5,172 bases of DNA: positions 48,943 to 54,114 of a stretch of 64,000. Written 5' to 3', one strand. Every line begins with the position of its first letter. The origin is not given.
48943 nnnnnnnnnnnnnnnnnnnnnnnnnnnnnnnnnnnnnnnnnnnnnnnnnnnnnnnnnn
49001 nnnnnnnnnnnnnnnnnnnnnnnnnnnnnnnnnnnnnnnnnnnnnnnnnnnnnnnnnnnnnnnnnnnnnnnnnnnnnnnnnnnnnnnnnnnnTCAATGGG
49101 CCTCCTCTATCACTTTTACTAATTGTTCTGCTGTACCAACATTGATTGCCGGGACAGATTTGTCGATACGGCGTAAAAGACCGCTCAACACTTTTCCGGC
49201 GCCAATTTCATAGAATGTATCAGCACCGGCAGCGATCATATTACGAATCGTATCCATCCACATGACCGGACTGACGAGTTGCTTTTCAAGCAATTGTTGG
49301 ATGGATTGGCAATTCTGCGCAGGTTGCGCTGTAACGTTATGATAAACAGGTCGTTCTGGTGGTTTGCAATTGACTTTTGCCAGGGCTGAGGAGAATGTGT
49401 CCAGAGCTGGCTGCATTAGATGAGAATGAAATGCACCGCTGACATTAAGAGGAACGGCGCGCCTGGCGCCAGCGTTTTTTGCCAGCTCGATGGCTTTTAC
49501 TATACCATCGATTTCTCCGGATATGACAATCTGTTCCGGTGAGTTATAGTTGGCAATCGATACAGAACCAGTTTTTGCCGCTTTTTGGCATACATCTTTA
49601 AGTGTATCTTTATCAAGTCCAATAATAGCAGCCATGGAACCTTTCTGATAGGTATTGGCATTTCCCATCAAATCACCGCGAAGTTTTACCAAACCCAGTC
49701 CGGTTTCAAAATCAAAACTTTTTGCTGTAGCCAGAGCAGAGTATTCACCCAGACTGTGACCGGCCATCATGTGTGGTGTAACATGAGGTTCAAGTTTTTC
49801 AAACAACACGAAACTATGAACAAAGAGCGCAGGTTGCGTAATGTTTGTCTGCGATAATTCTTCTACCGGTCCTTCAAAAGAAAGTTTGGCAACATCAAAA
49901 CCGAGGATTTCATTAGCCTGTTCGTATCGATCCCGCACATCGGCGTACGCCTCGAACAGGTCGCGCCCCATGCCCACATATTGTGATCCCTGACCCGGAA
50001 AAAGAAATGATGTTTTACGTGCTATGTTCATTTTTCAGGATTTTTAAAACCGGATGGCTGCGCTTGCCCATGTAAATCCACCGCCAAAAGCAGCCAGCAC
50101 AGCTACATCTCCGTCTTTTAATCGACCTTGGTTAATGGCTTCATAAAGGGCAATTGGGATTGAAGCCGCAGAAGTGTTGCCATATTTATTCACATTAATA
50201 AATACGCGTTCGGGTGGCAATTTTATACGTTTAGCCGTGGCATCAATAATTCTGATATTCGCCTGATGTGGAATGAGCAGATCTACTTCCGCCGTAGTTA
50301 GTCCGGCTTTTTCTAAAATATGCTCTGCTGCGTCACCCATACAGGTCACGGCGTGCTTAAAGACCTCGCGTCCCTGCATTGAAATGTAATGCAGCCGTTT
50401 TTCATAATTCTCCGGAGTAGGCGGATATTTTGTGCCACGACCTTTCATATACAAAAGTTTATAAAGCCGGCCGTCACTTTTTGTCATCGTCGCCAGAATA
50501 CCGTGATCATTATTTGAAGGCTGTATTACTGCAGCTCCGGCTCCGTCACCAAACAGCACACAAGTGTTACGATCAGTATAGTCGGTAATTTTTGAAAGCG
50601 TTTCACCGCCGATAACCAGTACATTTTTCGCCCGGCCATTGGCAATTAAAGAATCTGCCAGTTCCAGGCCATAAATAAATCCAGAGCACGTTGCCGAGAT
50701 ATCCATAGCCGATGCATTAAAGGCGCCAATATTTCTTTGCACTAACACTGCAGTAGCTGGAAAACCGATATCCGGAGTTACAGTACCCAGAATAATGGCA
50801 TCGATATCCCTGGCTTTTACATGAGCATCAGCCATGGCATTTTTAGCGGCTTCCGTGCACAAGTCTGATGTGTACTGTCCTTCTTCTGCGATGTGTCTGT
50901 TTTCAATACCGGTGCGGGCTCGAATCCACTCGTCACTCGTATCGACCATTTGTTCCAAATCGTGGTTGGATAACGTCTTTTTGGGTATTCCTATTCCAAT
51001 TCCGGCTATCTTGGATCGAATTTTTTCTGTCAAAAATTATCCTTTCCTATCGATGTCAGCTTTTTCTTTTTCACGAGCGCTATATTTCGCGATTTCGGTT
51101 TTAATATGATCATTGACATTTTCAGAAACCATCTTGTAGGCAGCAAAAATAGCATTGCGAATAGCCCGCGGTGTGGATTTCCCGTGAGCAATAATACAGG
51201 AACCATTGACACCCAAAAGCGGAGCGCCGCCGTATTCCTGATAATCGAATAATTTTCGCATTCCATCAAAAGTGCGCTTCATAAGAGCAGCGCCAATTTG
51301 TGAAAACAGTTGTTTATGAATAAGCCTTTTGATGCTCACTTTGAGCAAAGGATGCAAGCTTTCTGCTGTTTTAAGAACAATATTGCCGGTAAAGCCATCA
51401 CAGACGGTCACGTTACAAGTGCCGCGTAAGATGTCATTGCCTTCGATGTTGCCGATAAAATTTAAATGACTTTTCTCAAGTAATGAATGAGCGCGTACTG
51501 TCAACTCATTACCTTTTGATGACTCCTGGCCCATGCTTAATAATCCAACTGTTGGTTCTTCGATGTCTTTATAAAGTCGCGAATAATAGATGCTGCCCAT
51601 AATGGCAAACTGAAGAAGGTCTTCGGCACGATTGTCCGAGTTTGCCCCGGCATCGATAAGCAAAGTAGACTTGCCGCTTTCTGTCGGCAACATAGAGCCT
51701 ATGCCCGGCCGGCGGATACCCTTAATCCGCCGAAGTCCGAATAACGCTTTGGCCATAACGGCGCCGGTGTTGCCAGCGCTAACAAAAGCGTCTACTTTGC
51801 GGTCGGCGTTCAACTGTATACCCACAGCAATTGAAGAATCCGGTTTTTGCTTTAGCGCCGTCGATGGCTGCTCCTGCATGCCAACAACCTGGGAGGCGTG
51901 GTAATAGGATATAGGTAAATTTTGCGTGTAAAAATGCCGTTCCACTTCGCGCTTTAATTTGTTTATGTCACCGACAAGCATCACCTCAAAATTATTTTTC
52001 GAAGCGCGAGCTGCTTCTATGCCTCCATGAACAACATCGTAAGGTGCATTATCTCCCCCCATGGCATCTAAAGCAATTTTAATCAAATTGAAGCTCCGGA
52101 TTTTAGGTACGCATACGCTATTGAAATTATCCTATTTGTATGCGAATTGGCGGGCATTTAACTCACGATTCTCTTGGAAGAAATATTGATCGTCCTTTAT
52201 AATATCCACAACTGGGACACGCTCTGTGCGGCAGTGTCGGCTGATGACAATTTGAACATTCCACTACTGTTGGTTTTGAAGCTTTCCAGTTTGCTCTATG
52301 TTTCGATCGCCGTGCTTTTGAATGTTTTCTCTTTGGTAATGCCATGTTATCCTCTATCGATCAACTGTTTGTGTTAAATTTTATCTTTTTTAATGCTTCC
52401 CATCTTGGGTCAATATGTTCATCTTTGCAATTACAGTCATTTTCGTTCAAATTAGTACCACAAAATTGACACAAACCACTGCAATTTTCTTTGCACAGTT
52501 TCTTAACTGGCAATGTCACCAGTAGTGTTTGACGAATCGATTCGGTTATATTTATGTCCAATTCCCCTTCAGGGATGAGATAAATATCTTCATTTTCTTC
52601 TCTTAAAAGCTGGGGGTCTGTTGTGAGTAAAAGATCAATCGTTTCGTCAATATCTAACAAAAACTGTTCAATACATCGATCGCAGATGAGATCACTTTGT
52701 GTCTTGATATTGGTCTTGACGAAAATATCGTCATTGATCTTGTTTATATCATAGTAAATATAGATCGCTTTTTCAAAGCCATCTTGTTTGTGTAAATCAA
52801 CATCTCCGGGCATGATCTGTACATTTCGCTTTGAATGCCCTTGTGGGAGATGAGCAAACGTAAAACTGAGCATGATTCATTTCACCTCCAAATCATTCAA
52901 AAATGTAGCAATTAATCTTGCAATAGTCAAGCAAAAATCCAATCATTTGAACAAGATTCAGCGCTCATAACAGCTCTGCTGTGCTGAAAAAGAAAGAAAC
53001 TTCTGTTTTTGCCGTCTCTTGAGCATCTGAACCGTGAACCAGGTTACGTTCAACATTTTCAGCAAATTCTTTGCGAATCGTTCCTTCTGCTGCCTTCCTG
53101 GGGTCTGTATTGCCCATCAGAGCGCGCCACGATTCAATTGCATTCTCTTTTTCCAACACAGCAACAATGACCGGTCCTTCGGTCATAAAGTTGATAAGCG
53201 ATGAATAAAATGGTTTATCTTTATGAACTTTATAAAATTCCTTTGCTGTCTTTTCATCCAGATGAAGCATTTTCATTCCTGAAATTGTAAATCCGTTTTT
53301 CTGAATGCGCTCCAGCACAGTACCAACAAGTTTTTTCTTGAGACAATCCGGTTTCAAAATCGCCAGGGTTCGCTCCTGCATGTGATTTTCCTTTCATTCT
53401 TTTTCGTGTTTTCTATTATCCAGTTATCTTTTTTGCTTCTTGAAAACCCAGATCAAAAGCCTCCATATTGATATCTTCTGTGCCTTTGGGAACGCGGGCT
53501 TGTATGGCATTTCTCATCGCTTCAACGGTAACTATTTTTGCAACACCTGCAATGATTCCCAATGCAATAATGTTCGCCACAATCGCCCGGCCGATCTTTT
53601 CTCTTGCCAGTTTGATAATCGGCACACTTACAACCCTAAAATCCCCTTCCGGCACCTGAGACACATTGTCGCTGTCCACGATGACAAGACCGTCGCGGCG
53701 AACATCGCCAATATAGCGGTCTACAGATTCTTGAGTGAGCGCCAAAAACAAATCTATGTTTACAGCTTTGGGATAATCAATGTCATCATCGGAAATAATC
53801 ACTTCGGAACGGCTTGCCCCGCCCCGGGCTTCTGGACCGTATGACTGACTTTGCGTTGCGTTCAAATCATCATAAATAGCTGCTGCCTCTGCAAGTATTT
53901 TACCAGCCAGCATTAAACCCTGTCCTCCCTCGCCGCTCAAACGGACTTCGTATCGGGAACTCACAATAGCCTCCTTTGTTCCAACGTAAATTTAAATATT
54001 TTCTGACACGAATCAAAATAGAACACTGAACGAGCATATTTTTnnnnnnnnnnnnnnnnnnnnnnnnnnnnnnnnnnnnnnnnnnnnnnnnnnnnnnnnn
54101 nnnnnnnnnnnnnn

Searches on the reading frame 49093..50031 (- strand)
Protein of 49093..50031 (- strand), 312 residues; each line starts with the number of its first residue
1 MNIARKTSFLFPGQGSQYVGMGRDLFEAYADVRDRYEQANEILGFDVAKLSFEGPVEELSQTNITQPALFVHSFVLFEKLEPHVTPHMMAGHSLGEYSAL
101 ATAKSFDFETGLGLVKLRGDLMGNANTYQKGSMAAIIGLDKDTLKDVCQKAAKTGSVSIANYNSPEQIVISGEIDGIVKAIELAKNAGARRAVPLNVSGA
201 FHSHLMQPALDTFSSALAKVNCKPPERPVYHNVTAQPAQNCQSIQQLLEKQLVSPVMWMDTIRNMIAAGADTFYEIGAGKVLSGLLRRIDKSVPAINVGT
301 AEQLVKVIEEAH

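Call 50: search_protein_families(library=pfam, proteins=[window:49093-50031:-], max_evalue=0.001)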
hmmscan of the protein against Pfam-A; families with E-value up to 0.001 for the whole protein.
window:49093-50031:- (312 aa): 1 family
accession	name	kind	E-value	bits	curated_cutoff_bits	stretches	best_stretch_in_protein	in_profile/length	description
PF00698.26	Acyl_transf_1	-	1e-39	137.3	32.7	1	9-286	2-275/319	Acyl transferase domain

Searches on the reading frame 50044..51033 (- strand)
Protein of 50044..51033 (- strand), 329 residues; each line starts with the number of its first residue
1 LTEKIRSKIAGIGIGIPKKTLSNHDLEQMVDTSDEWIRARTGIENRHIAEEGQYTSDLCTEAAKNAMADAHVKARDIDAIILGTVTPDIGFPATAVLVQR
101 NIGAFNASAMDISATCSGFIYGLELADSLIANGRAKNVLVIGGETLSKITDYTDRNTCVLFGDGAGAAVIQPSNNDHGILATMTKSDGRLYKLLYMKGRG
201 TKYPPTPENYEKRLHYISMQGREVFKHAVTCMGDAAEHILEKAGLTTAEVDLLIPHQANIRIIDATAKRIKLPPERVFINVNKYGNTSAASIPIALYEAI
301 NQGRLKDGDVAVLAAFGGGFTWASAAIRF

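Call 50: search_protein_families(library=pfam, proteins=[window:50044-51033:-], max_evalue=0.001)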
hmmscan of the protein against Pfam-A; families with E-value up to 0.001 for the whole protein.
window:50044-51033:- (329 aa): 5 families
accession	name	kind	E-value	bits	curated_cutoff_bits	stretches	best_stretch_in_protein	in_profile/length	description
PF08541.16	ACP_syn_III_C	-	1.2e-38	131.5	26.6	1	240-328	1-89/90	3-Oxoacyl-[acyl-carrier-protein (ACP)] synthase III C terminal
PF08545.16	ACP_syn_III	-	2.5e-32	111.1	24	1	110-188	1-80/80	3-Oxoacyl-[acyl-carrier-protein (ACP)] synthase III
PF00108.29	Thiolase_N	-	2.3e-10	40.7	26.4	1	39-156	7-125/260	Thiolase, N-terminal domain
PF22691.2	Thiolase_C_1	-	0.00091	19.4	28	0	43-80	4-41/144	Thiolase C-terminal domain-like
PF08392.18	FAE1_CUT1_RppA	-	0.00097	19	27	0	48-156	76-184/290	FAE1/Type III polyketide synthase-like protein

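Call 54: search_solved_structures(query=window:50044-51033:-, max_evalue=1e-30)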
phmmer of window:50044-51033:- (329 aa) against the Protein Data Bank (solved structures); distinct sequences matched with E-value up to 1e-30: 41.
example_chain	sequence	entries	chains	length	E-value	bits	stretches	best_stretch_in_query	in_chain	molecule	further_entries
8vd9_A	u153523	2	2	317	1e-99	337.1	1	7-329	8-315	Beta-ketoacyl-[acyl-carrier-protein] synthase III 1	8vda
2ebd_A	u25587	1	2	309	1.4e-98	333.3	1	7-329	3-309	3-oxoacyl-[acyl-carrier-protein] synthase 3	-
4ryb_A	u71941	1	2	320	8.6e-88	297.9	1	7-328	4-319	3-oxoacyl-[acyl-carrier-protein] synthase 3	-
1zow_A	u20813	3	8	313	2.7e-84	286.4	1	9-328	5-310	3-oxoacyl-[acyl-carrier-protein] synthase III | 3-oxoacyl-[acyl-carrier-protein] synthase 3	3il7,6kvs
1ub7_A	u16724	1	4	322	3.4e-83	282.8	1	8-327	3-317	3-oxoacyl-[acyl-carrier protein] synthase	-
4nhd_A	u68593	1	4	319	5.3e-80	272.3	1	5-329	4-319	3-oxoacyl-[acyl-carrier-protein] synthase 3 protein 1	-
4wzu_A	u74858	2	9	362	5.3e-80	272.3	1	7-328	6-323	3-oxoacyl-[acyl-carrier-protein] synthase 3 protein 2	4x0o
4dfe_A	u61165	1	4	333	1.1e-79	271.2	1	5-329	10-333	3-oxoacyl-[acyl-carrier-protein] synthase 3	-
8vdb_A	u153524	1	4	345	2.3e-79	270.2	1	6-328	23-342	Beta-ketoacyl-[acyl-carrier-protein] synthase III 2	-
4x9k_A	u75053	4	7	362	9.8e-79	268.1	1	7-328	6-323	3-oxoacyl-[acyl-carrier-protein] synthase 3 protein 2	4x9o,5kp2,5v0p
5bqs_A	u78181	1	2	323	2.7e-78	266.7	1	8-325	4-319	3-oxoacyl-[acyl-carrier-protein] synthase 3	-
3il9_A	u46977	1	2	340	4.3e-77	262.7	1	6-329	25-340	3-oxoacyl-[acyl-carrier-protein] synthase 3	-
9ka2_A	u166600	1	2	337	4.9e-77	262.6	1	6-329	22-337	Beta-ketoacyl-[acyl-carrier-protein] synthase III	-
6x7r_A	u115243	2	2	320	5.4e-77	262.4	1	7-329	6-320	3-oxoacyl-[acyl-carrier-protein] synthase 3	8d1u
1hn9_A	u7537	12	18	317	5.7e-77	262.3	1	7-329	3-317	BETA-KETOACYL-ACYL CARRIER PROTEIN SYNTHASE III | 3-oxoacyl-[acyl-carrier-protein] synthase III | 3-oxoacyl-[acyl-carrier-protein] synthase 3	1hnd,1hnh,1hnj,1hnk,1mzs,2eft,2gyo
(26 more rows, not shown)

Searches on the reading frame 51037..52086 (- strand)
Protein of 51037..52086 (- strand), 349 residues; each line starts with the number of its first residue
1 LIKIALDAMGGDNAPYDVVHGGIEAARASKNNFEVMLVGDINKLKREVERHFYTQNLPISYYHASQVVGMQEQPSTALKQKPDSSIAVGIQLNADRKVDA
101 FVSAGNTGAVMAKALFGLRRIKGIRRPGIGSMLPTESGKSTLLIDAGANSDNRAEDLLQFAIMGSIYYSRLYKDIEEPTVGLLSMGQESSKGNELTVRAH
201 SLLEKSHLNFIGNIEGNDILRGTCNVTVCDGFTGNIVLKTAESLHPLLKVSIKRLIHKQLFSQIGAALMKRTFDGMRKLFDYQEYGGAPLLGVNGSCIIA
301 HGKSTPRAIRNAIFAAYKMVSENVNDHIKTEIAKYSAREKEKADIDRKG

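Call 50: search_protein_families(library=pfam, proteins=[window:51037-52086:-], max_evalue=0.001)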
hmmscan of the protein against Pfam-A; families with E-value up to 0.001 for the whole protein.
window:51037-52086:- (349 aa): 1 family
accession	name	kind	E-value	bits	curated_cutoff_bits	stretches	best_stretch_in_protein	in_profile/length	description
PF02504.20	FA_synthesis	-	2.5e-98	329.6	29.1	1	2-325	1-322/324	Fatty acid synthesis protein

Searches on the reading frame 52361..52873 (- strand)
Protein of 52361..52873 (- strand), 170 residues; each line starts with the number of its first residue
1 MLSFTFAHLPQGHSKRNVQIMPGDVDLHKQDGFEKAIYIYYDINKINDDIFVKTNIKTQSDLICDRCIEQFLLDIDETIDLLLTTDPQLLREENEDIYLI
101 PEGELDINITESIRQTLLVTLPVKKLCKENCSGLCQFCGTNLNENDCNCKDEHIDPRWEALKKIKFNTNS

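Call 50: search_protein_families(library=pfam, proteins=[window:52361-52873:-], max_evalue=0.001)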
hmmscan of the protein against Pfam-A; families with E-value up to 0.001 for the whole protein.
window:52361-52873:- (170 aa): 1 family
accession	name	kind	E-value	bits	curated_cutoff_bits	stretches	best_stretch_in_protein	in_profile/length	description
PF02620.22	YceD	-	7.9e-27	94.1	33.2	1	53-165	2-119/119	Large ribosomal RNA subunit accumulation protein YceD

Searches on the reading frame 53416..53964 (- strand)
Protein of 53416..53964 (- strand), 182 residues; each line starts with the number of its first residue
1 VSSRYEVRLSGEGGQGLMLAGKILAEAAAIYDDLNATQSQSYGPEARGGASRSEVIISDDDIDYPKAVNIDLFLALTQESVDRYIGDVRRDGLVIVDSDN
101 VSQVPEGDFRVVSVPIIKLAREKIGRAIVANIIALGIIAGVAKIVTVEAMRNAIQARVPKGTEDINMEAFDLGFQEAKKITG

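Call 91: search_protein_families(library=pfam, proteins=[window:53416-53964:-], max_evalue=0.001)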
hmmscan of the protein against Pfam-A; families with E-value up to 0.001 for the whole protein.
window:53416-53964:- (182 aa): 1 family
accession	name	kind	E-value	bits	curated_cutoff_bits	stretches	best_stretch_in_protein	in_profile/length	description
PF01558.24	POR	-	2.3e-35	122.7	27.4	1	13-175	1-173/173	Pyruvate ferredoxin/flavodoxin oxidoreductase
